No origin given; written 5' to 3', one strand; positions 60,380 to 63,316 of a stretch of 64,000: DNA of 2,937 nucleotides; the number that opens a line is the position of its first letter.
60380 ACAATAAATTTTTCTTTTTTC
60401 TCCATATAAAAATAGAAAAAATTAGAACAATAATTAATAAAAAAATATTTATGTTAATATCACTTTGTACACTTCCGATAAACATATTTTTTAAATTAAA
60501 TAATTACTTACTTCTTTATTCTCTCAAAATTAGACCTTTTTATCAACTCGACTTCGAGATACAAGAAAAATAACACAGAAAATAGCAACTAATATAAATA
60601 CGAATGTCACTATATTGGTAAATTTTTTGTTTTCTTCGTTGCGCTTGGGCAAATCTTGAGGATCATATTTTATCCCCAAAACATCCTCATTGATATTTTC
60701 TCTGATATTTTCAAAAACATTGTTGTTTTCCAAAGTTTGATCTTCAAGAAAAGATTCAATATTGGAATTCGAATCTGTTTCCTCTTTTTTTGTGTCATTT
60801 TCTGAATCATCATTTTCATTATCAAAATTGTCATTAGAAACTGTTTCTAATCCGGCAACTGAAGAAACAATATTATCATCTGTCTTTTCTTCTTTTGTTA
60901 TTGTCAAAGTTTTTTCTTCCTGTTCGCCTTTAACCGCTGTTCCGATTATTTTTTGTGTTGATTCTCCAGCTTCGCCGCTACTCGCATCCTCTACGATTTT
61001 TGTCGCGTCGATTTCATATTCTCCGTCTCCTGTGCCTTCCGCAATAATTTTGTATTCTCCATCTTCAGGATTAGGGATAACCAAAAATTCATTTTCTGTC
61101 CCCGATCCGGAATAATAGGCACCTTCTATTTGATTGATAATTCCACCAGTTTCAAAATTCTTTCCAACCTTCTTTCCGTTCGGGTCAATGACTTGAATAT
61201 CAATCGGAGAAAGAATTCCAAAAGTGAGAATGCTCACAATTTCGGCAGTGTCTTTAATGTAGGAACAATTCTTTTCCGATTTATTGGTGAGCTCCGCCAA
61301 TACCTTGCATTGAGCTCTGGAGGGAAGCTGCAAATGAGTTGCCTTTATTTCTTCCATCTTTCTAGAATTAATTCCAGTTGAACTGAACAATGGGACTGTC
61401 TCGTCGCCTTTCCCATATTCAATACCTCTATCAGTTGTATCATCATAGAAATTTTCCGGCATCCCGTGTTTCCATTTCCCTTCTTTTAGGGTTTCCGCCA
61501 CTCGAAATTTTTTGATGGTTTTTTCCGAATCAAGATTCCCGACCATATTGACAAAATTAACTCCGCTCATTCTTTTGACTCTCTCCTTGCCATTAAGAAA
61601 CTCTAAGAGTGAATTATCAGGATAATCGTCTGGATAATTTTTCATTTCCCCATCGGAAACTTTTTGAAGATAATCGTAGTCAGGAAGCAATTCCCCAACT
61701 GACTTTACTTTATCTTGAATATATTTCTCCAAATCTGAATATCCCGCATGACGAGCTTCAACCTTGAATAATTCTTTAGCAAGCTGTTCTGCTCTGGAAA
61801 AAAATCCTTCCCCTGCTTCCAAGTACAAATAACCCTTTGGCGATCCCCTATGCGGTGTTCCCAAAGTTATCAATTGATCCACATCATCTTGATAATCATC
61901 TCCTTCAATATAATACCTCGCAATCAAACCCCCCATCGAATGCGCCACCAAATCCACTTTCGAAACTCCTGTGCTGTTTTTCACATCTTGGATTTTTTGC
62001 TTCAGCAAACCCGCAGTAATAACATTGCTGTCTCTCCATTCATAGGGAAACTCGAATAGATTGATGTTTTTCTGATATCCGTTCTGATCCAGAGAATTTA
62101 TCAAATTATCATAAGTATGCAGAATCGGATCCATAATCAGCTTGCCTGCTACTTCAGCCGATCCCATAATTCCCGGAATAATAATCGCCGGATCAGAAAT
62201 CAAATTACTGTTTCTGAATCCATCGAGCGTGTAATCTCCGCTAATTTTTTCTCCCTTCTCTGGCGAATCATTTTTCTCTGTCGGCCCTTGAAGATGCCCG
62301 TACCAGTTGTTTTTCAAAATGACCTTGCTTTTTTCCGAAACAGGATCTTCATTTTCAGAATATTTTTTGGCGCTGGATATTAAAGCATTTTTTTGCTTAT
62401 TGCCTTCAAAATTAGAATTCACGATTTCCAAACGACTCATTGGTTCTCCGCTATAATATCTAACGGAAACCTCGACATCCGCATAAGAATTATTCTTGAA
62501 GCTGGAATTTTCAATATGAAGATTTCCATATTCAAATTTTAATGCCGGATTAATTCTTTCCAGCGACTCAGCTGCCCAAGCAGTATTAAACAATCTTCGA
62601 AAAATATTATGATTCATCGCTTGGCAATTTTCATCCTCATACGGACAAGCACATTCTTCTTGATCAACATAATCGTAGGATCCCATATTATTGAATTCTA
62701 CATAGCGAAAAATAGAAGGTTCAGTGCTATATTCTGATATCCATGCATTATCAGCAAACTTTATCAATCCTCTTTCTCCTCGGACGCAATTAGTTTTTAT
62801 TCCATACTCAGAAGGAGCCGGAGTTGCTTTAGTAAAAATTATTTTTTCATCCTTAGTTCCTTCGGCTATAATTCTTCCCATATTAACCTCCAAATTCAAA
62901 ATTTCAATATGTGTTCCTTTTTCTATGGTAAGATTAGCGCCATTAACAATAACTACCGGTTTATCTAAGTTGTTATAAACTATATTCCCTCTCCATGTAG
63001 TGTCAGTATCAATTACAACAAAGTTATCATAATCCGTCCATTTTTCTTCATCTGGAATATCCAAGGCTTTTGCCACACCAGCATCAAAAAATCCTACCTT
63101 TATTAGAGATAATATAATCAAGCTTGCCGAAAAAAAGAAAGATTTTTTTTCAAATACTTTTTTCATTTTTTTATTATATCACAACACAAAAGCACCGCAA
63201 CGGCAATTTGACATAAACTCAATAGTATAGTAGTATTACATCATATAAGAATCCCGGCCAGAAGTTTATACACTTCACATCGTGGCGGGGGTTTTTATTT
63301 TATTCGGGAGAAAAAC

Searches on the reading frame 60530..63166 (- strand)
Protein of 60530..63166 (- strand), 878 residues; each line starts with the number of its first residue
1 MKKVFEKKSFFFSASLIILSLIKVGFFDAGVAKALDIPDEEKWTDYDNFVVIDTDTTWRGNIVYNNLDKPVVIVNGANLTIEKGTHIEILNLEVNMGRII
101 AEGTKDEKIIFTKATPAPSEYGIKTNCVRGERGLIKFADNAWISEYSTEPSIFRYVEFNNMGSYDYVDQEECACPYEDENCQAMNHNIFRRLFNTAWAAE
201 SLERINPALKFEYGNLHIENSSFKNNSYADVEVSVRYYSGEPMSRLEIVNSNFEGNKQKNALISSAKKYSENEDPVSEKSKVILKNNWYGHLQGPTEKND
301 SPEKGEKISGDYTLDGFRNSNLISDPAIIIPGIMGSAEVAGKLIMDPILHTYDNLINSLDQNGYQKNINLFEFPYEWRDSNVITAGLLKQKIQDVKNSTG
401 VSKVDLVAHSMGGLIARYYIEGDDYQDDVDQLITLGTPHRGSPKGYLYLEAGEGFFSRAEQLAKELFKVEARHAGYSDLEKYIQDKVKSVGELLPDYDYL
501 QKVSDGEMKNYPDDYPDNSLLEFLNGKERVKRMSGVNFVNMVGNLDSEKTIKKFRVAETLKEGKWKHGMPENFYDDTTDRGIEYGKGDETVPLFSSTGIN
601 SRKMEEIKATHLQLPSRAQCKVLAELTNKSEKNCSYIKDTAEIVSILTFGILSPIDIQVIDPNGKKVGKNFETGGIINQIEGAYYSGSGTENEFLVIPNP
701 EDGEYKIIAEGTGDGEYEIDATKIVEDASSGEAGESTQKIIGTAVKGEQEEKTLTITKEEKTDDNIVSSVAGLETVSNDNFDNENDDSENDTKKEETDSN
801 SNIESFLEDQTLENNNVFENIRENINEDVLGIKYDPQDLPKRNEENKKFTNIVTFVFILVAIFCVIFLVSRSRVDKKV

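Call 56: search_protein_families(library=pfam, proteins=[window:60530-63166:-], max_evalue=0.00001)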
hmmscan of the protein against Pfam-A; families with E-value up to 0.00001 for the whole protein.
window:60530-63166:- (878 aa): 4 families
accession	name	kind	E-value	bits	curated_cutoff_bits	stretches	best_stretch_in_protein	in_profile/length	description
PF02450.21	LCAT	-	7.6e-18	65.3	21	1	349-477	66-198/392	Lecithin:cholesterol acyltransferase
PF07819.20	PGAP1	-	2.3e-10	41.1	24.3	1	326-443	6-133/233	PGAP1-like alpha/beta domain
PF01674.24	Lipase_2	-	1.6e-07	31.5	20.3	1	326-432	3-105/219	Lipase (class 2)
PF02089.21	Palm_thioest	-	2.9e-07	30.9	26.8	1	388-444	54-115/254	Palmitoyl protein thioesterase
